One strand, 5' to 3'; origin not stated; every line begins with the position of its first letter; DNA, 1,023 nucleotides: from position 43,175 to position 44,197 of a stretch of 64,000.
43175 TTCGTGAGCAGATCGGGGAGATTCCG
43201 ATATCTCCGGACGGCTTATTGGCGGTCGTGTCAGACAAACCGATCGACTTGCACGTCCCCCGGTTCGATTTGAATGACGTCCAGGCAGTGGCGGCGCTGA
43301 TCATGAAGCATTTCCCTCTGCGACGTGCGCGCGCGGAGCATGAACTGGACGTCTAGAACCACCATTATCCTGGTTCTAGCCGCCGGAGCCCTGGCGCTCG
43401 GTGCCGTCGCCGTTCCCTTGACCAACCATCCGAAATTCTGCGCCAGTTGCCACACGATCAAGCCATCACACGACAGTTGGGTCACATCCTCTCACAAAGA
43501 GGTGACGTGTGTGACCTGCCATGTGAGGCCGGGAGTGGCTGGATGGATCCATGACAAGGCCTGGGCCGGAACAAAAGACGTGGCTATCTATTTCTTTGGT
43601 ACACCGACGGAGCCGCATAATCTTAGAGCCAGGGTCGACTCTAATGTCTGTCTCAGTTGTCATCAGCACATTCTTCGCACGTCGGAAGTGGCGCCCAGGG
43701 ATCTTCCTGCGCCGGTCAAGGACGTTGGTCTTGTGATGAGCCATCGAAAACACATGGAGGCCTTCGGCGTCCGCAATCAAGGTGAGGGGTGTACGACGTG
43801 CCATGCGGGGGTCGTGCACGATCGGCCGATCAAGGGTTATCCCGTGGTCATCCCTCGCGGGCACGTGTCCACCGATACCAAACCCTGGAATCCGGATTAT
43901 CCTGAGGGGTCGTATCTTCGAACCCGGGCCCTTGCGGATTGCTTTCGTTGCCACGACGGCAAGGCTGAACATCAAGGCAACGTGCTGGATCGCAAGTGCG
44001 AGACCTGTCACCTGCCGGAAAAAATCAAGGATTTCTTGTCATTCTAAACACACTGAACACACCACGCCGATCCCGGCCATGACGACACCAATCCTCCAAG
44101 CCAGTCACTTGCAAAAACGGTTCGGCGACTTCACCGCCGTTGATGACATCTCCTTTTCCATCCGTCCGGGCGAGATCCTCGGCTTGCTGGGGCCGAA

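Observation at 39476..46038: tatC-mrp-moeA-mobB-hexaheme cytochrome-ABC-2 run: candidate maturation and electron-transfer module for a Tat-exported molybdoenzyme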

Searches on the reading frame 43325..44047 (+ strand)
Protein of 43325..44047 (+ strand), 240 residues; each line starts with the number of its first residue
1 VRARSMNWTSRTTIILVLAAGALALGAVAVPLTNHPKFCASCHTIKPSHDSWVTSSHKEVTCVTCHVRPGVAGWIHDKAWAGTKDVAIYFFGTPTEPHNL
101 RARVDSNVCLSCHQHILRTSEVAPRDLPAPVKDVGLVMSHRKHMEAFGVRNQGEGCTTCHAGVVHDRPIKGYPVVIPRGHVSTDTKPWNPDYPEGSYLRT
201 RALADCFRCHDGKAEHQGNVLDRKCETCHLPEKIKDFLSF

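Call 4: search_protein_families(library=pfam, proteins=[window:43325-44047:+], max_evalue=0.01)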
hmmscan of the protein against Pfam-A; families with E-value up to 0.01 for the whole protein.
window:43325-44047:+ (240 aa): 6 families
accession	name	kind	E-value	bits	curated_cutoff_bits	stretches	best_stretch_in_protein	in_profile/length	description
PF14522.11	Cytochrome_C7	-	5.3e-11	42.6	24.8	1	137-229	2-66/67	Cytochrome c7 and related cytochrome c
PF03264.19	Cytochrom_NNT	-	7.7e-11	42.5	24.1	1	8-168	6-172/174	NapC/NirT cytochrome c family, N-terminal region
PF09699.15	Paired_CXXCH_1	-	1.6e-05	25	20.6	0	220-232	4-16/41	Doubled CXXCH motif (Paired_CXXCH_1)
PF14537.11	Cytochrom_c3_2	-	3.4e-05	24.6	25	0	38-67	8-34/79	Cytochrome c3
PF02085.21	Cytochrom_CIII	-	8.5e-05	23.3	22.9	1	134-229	19-101/101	Class III cytochrome C family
PF22113.1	Mtrc-MtrF_II-IV_dom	-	0.00021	21.3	30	0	59-161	81-164/176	Outer membrane cytochrome MtrC/MtrF-like, domains II/IV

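Call 7: search_protein_families(library=ncbifam, proteins=[window:43325-44047:+], max_evalue=0.001)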
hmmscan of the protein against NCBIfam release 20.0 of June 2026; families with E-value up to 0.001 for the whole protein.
window:43325-44047:+ (240 aa): 5 families
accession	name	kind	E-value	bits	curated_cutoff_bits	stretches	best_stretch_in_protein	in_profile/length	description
TIGR03153.1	cytochr_NrfH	equivalog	1.7e-16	60.5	134.2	1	14-165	6-138/138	cytochrome c nitrite reductase small subunit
TIGR03508.1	decahem_SO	subfamily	3.8e-06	26.6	192.2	1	95-231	59-198/258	DmsE family decaheme c-type cytochrome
NF011606.0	PRK15032.1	equivalog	0.00018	20.7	455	1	16-90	25-104/390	pentaheme c-type cytochrome TorC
NF040943.1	cytoc3_ExtM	equivalog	0.00032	19.2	800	1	36-116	145-217/599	selenite/tellurite reduction operon c-type cytochrome ExtM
TIGR01905.1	paired_CXXCH_1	subfamily_domain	0.00057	19.8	25.2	0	104-114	27-37/41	doubled CXXCH domain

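Call 8: find_related_loci(query=window:43325-44047:+, collection=genome_contigs, flank=8000)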
Query window:43325-44047:+ (240 aa) in genome_contigs; peptide patterns used: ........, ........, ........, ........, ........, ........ (x = any residue, [..] = any of these).
191 stretches matched a pattern; 128 encode a relative of the query (tblastn E <= 1e-3); the best 80 are kept; 80 distinct loci.
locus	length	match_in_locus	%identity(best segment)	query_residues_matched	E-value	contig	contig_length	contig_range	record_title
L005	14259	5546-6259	90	3-240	3e-150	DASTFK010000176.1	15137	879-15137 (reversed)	MAG TPA_asm: Nitrospira sp. isolate SMAG_U1 k141_2948202, whole genome shotgun sequence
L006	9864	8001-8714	89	3-240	2e-148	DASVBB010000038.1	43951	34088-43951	MAG TPA_asm: Nitrospira sp. isolate SMAG_U1968 k141_474322, whole genome shotgun sequence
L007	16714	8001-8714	89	3-240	1e-147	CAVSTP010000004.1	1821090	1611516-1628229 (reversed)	MAG: uncultured Nitrospiraceae bacterium isolate MFD09212.bin.1.196 genome assembly, contig: contig_33481, whole genome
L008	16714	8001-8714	87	3-240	2e-146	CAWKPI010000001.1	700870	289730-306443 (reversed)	MAG: uncultured Nitrospiraceae bacterium isolate MFD03899.bin.2.136 genome assembly, contig: contig_13192, whole genome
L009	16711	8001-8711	85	4-240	9e-143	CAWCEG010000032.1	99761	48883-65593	MAG: uncultured Nitrospiraceae bacterium isolate MFD08497.bin.2.96 genome assembly, contig: contig_185869, whole genome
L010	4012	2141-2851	83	4-240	8e-144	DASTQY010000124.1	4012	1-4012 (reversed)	MAG TPA_asm: Nitrospira sp. isolate SMAG_U2237 k141_65042, whole genome shotgun sequence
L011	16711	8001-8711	84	4-240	1e-138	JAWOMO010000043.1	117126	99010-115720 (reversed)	MAG: Nitrospira sp. isolate bin_69_1 c_000008080272, whole genome shotgun sequence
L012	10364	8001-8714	89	3-240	1e-137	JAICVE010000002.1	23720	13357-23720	MAG: Nitrospira sp. isolate HEB_FP_1_bin.25 k141_966025_length_23720_cov_9.0055, whole genome shotgun sequence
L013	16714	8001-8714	90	3-240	9e-138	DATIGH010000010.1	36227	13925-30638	MAG TPA_asm: Nitrospira sp. isolate SMAG_U16416 k141_499350, whole genome shotgun sequence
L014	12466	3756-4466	82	4-240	8e-137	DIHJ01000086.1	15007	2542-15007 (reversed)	MAG TPA_asm: Nitrospira sp. UBA5699 UBA5699_contig_1900, whole genome shotgun sequence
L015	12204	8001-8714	87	3-240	1e-136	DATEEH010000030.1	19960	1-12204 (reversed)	MAG TPA_asm: Nitrospira sp. isolate SMAG_U8728 k141_2448603, whole genome shotgun sequence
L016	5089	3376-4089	89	3-240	7e-138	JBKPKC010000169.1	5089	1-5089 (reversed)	MAG: Nitrospirota bacterium isolate GS_HAYS_MAG_00128 GS_HAYS_000001739464, whole genome shotgun sequence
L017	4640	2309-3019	82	4-240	2e-138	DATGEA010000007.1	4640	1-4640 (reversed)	MAG TPA_asm: Nitrospira sp. isolate SMAG_U9690 k141_550999, whole genome shotgun sequence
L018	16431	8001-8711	81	4-240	7e-136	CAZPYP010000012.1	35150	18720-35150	MAG TPA_asm: uncultured Nitrospira sp. isolate SRP237561_co1_338 genome assembly, contig: NODE_1723_length_35150_cov_22.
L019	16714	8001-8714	82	3-240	3e-135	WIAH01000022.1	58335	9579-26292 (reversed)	MAG: Nitrospira sp. CR1.3 NODE_353_length_58335_cov_12.7097, whole genome shotgun sequence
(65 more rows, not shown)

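Call 32: search_protein_representatives(protein=window:43340-44047:+)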
Query: 235 residues. Proteins with E-value up to 0.001 (for the whole library): 1430; up to 1e-10: 222; up to 1e-30: 16. The best 150 are listed.
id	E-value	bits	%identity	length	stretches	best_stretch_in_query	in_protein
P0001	2.7e-134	462.8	80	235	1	1-235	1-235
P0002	1.8e-65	237.3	61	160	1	1-159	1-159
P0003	3.6e-54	200.3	77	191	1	19-124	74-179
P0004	7.1e-53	196.0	59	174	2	85-205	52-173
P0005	1.2e-52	195.3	77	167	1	58-168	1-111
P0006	2.5e-50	187.7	75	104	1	133-234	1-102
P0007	4.3e-50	186.9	47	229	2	23-173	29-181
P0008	4.4e-47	177.1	57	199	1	8-142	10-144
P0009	1.0e-44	169.4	72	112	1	36-134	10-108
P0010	1.7e-39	152.2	69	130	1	1-98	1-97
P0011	7.8e-39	150.0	59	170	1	8-130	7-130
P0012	2.5e-37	145.1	62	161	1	82-182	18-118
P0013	5.0e-37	144.1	52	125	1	112-233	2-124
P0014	4.3e-36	141.1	62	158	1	2-97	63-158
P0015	1.1e-34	136.5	65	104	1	7-98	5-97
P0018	4.8e-28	114.7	43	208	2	8-166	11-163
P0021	1.3e-24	103.5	39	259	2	10-173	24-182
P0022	7.3e-24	101.0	40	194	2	17-165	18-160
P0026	7.3e-20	87.9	41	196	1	12-161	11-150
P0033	1.1e-16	77.5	39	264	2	16-159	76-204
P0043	2.6e-15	73.0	39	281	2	17-166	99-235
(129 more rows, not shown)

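Call 34: find_encoding_contigs(protein=P0007, flank=8000, max_places=4)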
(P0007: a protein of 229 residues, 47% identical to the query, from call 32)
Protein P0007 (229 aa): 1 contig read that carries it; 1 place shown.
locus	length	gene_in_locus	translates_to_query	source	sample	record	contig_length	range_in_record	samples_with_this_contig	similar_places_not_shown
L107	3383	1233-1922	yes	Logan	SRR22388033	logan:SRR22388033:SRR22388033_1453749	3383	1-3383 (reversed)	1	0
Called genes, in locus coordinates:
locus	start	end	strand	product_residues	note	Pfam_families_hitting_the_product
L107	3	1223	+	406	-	?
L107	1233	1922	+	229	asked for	PF03264:Cytochrom_NNT, PF14537:Cytochrom_c3_2 (faint), PF22113:Mtrc-MtrF_II-IV_dom (faint), PF14522:Cytochrome_C7 (weak)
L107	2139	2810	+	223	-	PF00034:Cytochrom_C (weak), PF13442:Cytochrome_CBB3 (faint)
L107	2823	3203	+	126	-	PF00034:Cytochrom_C, PF13442:Cytochrome_CBB3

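Call 42: find_homologous_proteins(query=window:43340-44047:+, max_evalue=1e-10)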
Query window:43340-44047:+ (235 aa): 540 proteins with E <= 1e-10 among 2992 candidates; the best 120 are listed.
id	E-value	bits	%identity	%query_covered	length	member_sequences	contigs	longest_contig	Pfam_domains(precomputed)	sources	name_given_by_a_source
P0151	8.8e-149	512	90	100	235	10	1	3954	PF14537.12,PF03264.20,PF02085.22,PF14522.12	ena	-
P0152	8.8e-146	502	87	100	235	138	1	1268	PF03264.20,PF14522.12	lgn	-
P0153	2.7e-145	501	86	100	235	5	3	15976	PF03264.20,PF14522.12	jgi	jgi:cytochrome c nitrite reductase small subunit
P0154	5.4e-144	496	85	100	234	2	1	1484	PF03264.20,PF02085.22,PF14522.12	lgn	-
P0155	5.5e-144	496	85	100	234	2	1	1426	PF03264.20,PF02085.22,PF14522.12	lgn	-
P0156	6.8e-144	496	85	100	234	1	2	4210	PF14537.12,PF03264.20,PF02085.22,PF14522.12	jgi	jgi:hypothetical protein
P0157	7.9e-144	496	87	100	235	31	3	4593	PF03264.20,PF14522.12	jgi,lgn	jgi:cytochrome c nitrite reductase small subunit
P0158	7.7e-143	492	85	100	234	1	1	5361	PF14537.12,PF03264.20,PF02085.22,PF14522.12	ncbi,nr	ncbi:MAG TPA: NapC/NirT family cytochrome c [Nitrospira sp.]|nr:NapC/NirT family cytochrome c [Nitro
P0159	1.0e-141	489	84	100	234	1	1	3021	PF03264.20,PF14522.12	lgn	-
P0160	2.2e-141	488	85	100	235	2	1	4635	PF03264.20,PF14522.12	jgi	jgi:nitrate/TMAO reductase-like tetraheme cytochrome c subunit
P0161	4.5e-140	483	84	100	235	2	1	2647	PF09699.16,PF03264.20,PF14522.12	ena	-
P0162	5.9e-140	483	85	100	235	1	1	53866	PF09699.16,PF14537.12,PF03264.20,PF02085.22,PF14522.12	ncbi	-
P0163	7.7e-140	483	83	100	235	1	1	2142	PF09699.16,PF14537.12,PF03264.20,PF14522.12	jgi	-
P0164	8.0e-139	479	81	100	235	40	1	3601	PF14537.12,PF03264.20,PF02085.22,PF14522.12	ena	-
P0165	5.8e-137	473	83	100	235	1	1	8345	PF14537.12,PF03264.20,PF14522.12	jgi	jgi:cytochrome c nitrite reductase small subunit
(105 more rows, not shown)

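Call 46: search_solved_structures(query=window:43340-44047:+, max_evalue=1, show_alignments=2)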
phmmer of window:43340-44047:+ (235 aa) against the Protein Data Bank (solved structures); distinct sequences matched with E-value up to 1: 4.
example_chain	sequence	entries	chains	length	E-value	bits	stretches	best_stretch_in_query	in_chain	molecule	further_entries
2j7a_C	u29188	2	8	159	2.1e-07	33.9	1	15-109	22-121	CYTOCHROME C QUINOL DEHYDROGENASE NRFH | NAPC/NIRT CYTOCHROME C FAMILY PROTEIN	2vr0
2yk1_H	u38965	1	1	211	0.24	14.1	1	54-122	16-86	FAB FRAGMENT, HEAVY CHAIN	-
2ykl_H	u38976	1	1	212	0.24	14.1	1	54-122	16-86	FAB FRAGMENT, HEAVY CHAIN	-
2ozy_A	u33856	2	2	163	0.46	13.2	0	33-62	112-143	Cytochrome c-type protein nrfB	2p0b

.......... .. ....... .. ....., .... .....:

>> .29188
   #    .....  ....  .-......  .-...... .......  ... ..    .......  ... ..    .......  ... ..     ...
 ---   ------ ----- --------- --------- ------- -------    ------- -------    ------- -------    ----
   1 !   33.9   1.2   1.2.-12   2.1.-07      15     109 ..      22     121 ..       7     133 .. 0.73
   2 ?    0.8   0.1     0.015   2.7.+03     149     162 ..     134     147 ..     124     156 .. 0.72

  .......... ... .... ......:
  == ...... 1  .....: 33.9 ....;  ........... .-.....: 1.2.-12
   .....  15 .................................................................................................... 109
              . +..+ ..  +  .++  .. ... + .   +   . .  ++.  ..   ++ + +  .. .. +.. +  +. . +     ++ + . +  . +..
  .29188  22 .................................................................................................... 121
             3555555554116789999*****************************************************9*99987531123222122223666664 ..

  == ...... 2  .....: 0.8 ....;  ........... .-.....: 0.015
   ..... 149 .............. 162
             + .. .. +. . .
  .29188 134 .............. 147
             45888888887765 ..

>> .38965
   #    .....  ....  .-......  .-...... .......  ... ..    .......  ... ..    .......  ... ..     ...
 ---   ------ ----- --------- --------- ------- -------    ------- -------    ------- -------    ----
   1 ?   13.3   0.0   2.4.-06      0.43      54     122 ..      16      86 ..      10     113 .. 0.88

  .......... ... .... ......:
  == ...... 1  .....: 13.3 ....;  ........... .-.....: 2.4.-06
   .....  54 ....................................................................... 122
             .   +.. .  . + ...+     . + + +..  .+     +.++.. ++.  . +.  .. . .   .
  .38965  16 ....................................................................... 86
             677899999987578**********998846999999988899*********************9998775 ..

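Call 49: search_protein_families(library=pfam, proteins=[L107:3-1223:+, L107:2139-2810:+, L107:2823-3203:+], max_evalue=0.001)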
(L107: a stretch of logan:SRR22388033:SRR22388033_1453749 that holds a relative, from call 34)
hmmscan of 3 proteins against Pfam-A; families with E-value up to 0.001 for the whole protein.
L107:3-1223:+ (406 aa): 5 families
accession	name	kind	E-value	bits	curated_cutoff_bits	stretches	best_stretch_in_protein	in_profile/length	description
PF13435.11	Cytochrome_C554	-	9.9e-07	30.1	20.8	1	48-131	1-83/84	Cytochrome c554 and c-prime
PF22113.1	Mtrc-MtrF_II-IV_dom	-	1.6e-06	28.2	30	0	122-222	79-166/176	Outer membrane cytochrome MtrC/MtrF-like, domains II/IV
PF14522.11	Cytochrome_C7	-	2e-05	24.7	24.8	0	45-131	12-66/67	Cytochrome c7 and related cytochrome c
PF09699.15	Paired_CXXCH_1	-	3.9e-05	23.7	20.6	0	89-115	5-25/41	Doubled CXXCH motif (Paired_CXXCH_1)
PF03892.19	NapB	-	0.00084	19.9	25.1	0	48-107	66-121/127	Nitrate reductase cytochrome c-type subunit (NapB)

L107:2139-2810:+ (223 aa): 2 families
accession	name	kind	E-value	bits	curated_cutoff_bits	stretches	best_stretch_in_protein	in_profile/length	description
PF00034.26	Cytochrom_C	-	2.8e-14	54.6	21.3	1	27-121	2-89/90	Cytochrome c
PF13442.11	Cytochrome_CBB3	-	9.4e-07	29.5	27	0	27-118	4-68/68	Cytochrome C oxidase, cbb3-type, subunit III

L107:2823-3203:+ (126 aa): 2 families
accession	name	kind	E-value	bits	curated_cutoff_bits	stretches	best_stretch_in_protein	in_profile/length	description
PF13442.11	Cytochrome_CBB3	-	1.5e-08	35.3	27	1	28-110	6-65/68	Cytochrome C oxidase, cbb3-type, subunit III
PF00034.26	Cytochrom_C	-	1.1e-07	33.6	21.3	1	27-110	3-83/90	Cytochrome c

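Call 60: predict_structure(alignment_id=A1)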
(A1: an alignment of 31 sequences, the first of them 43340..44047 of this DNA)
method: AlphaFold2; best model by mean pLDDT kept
length: 235 residues; sequences in the alignment: 31
mean_pLDDT: 40.2   pTM: 0.23
mean pLDDT of the five models: 40.2, 39.0, 38.1, 36.9, 36.8
residues with pLDDT >= 90: 0; 70-90: 10; 50-70: 19; < 50: 206
segments of 3 or more residues with pLDDT < 50: 20-69, 72-74, 76-85, 87-187, 191-197, 199-231
pLDDT, mean of each block of 10 residues (from residue 1): 65 65 36 25 30 29 42 47 43 37 34 34 39 41 41 30 28 31 46 47 43 41 40 56
secondary structure, 60 per line:
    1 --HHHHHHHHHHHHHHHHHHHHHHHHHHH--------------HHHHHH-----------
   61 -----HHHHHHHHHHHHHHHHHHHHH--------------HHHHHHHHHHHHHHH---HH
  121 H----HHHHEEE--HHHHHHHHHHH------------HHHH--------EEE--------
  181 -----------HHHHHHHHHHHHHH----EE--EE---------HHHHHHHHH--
elements in order: H3-29 H44-49 H66-86 H101-115 H126-129 E130-132 H135-145 H158-161 E170-172 H192-205 H225-233

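Call 83: find_encoding_contigs(protein=P0021, flank=8000, max_places=3)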
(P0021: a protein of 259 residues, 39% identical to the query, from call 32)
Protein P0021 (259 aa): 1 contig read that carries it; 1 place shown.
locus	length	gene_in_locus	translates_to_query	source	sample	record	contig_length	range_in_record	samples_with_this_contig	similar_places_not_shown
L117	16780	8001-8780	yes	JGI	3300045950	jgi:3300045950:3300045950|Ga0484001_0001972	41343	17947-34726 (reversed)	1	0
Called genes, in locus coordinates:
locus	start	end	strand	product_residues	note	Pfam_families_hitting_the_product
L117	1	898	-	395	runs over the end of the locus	PF10776:DUF2600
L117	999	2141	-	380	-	PF02771:Acyl-CoA_dh_N, PF02770:Acyl-CoA_dh_M, PF00441:Acyl-CoA_dh_1, PF08028:Acyl-CoA_dh_2, PF22924:ACOX_C_alpha1 (weak)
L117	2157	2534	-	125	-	PF01035:DNA_binding_1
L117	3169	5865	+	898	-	PF17957:Big_7, PF09479:Flg_new (faint), PF18998:Flg_new_2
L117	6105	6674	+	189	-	PF05685:Uma2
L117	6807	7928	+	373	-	PF09699:Paired_CXXCH_1 (faint), PF13435:Cytochrome_C554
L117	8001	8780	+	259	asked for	PF03264:Cytochrom_NNT, PF14537:Cytochrom_c3_2 (faint), PF14522:Cytochrome_C7 (weak)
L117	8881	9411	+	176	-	PF05618:RimB-like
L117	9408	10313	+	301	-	PF18030:Rimk_N, PF14397:ATPgrasp_ST (faint), PF02655:ATP-grasp_3, PF08443:RimK, PF02955:GSH-S_ATP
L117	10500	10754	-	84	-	-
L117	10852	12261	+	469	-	PF22113:Mtrc-MtrF_II-IV_dom (faint), PF13435:Cytochrome_C554, PF14522:Cytochrome_C7 (faint)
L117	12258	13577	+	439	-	-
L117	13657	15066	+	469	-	PF00890:FAD_binding_2 (faint), PF01134:GIDA (faint), PF01494:FAD_binding_3 (faint), PF07992:Pyr_redox_2, PF13450:NAD_binding_8 (faint), PF13738:Pyr_redox_3 (faint), PF00070:Pyr_redox, PF02852:Pyr_redox_dim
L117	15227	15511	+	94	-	-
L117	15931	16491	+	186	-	-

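Call 84: find_encoding_contigs(protein=P0018, flank=8000, max_places=3)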
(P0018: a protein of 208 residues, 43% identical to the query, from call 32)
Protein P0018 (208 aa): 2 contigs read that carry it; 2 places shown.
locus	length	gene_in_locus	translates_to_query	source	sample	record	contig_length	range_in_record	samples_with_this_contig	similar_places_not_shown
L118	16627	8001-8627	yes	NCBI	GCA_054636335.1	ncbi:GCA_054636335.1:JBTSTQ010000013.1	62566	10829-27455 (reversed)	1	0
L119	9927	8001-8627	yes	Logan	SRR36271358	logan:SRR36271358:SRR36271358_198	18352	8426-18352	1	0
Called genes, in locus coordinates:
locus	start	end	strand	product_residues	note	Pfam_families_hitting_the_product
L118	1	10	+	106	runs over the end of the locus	PF01476:LysM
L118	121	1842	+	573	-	PF00989:PAS, PF00158:Sigma54_activat, PF14532:Sigma54_activ_2, PF07728:AAA_5 (faint), PF25601:AAA_lid_14, PF02954:HTH_8 (faint)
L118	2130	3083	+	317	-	-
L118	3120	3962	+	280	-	PF05681:Fumerase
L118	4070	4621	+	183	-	PF05683:Fumerase_C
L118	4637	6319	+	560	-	-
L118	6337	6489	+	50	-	-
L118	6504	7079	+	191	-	PF13183:Fer4_8 (faint)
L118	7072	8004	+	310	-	PF04205:FMN_bind, PF12838:Fer4_7 (weak), PF13183:Fer4_8 (weak), PF13187:Fer4_9, PF13534:Fer4_17 (weak), PF14697:Fer4_21 (faint)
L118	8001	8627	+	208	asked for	PF03264:Cytochrom_NNT, PF09699:Paired_CXXCH_1 (faint), PF14537:Cytochrom_c3_2 (faint), PF22113:Mtrc-MtrF_II-IV_dom (faint), PF14522:Cytochrome_C7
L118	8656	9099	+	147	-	PF13237:Fer4_10 (weak)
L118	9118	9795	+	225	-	PF13183:Fer4_8 (faint), PF13534:Fer4_17 (faint), PF12838:Fer4_7, PF13187:Fer4_9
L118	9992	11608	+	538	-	PF00890:FAD_binding_2, PF01134:GIDA (weak), PF01266:DAO (faint), PF03486:HI0933_like (weak), PF07992:Pyr_redox_2 (faint), PF12831:FAD_oxidored (faint)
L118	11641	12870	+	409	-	PF00390:malic, PF03949:Malic_M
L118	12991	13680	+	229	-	PF00072:Response_reg, PF00486:Trans_reg_C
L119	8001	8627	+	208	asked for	PF03264:Cytochrom_NNT, PF09699:Paired_CXXCH_1 (faint), PF14537:Cytochrom_c3_2 (faint), PF22113:Mtrc-MtrF_II-IV_dom (faint), PF14522:Cytochrome_C7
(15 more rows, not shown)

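Call 85: find_encoding_contigs(protein=P0022, flank=8000, max_places=3)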
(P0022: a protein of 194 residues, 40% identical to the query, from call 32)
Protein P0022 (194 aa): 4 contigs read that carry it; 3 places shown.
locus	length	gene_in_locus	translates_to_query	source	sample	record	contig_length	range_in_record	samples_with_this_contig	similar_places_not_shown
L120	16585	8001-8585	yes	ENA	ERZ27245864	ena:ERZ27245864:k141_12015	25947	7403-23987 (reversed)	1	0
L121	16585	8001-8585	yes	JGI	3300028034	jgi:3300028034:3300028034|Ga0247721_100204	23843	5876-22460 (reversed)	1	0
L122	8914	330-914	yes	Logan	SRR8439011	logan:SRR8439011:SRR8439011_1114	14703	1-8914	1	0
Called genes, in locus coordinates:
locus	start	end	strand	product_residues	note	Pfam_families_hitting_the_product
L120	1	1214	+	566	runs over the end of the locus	PF00939:Na_sulph_symp, PF03600:CitMHS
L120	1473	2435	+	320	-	-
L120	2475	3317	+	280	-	PF05681:Fumerase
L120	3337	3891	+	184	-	PF05683:Fumerase_C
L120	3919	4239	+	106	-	-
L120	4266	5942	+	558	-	-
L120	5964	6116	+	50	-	-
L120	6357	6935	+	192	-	-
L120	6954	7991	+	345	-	PF04205:FMN_bind, PF13183:Fer4_8 (weak), PF13187:Fer4_9 (weak), PF13484:Fer4_16 (faint), PF13534:Fer4_17 (weak)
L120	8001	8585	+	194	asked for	PF03264:Cytochrom_NNT, PF09699:Paired_CXXCH_1 (faint), PF14537:Cytochrom_c3_2 (faint), PF14522:Cytochrome_C7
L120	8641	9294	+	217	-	PF03264:Cytochrom_NNT, PF02085:Cytochrom_CIII (faint), PF14537:Cytochrom_c3_2 (faint), PF14522:Cytochrome_C7 (weak)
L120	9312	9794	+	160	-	PF13237:Fer4_10 (faint)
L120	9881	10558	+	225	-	PF13534:Fer4_17 (faint), PF00037:Fer4 (faint), PF13183:Fer4_8 (faint), PF14440:XOO_2897-deam (faint), PF13237:Fer4_10, PF12838:Fer4_7, PF13187:Fer4_9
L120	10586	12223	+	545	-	PF00890:FAD_binding_2, PF01266:DAO (faint), PF03486:HI0933_like, PF07992:Pyr_redox_2 (faint)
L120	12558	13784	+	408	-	PF00390:malic, PF03949:Malic_M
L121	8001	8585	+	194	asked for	PF03264:Cytochrom_NNT, PF09699:Paired_CXXCH_1 (faint), PF14537:Cytochrom_c3_2 (faint), PF14522:Cytochrome_C7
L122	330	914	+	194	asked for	PF03264:Cytochrom_NNT, PF09699:Paired_CXXCH_1 (faint), PF14537:Cytochrom_c3_2 (faint), PF14522:Cytochrome_C7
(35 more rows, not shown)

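Call 91: find_encoding_contigs(protein=P0033, flank=4000, max_places=2)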
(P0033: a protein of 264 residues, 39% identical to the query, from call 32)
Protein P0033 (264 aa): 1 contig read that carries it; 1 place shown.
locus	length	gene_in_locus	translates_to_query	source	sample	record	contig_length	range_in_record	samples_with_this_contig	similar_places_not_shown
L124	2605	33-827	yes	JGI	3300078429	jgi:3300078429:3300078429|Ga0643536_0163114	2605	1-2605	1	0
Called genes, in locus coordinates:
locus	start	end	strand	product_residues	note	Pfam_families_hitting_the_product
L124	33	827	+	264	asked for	PF03264:Cytochrom_NNT, PF09699:Paired_CXXCH_1 (faint), PF14522:Cytochrome_C7 (faint)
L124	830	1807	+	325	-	PF14537:Cytochrom_c3_2 (faint), PF22113:Mtrc-MtrF_II-IV_dom (faint), PF02085:Cytochrom_CIII (faint), PF14522:Cytochrome_C7 (weak)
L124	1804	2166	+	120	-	-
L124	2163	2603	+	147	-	?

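Call 92: find_encoding_contigs(protein=P0043, flank=4000, max_places=2)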
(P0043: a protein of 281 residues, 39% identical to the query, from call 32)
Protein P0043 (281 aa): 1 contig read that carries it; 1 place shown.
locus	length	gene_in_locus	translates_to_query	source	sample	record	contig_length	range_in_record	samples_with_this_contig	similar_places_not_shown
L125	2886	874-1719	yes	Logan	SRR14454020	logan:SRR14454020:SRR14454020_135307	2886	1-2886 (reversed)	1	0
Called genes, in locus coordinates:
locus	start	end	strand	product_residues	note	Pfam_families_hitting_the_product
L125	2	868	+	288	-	?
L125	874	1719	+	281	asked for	PF03264:Cytochrom_NNT, PF09699:Paired_CXXCH_1 (faint), PF14537:Cytochrom_c3_2 (faint), PF22113:Mtrc-MtrF_II-IV_dom (weak), PF14522:Cytochrome_C7 (weak)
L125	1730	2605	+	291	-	PF14537:Cytochrom_c3_2 (faint), PF22113:Mtrc-MtrF_II-IV_dom (faint), PF14522:Cytochrome_C7 (weak)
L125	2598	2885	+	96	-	?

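Call 93: find_encoding_contigs(protein=P0026, flank=4000, max_places=2)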
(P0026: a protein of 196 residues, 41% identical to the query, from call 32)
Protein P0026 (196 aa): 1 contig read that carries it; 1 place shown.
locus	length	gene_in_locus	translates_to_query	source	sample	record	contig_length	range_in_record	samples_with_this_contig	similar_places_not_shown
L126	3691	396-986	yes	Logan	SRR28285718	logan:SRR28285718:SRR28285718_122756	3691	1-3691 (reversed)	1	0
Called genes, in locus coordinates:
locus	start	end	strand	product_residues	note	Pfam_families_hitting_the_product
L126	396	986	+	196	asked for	PF03264:Cytochrom_NNT, PF02085:Cytochrom_CIII (faint), PF14537:Cytochrom_c3_2 (faint), PF14522:Cytochrome_C7 (weak)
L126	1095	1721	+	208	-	-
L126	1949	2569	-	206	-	PF01810:LysE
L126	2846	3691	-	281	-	?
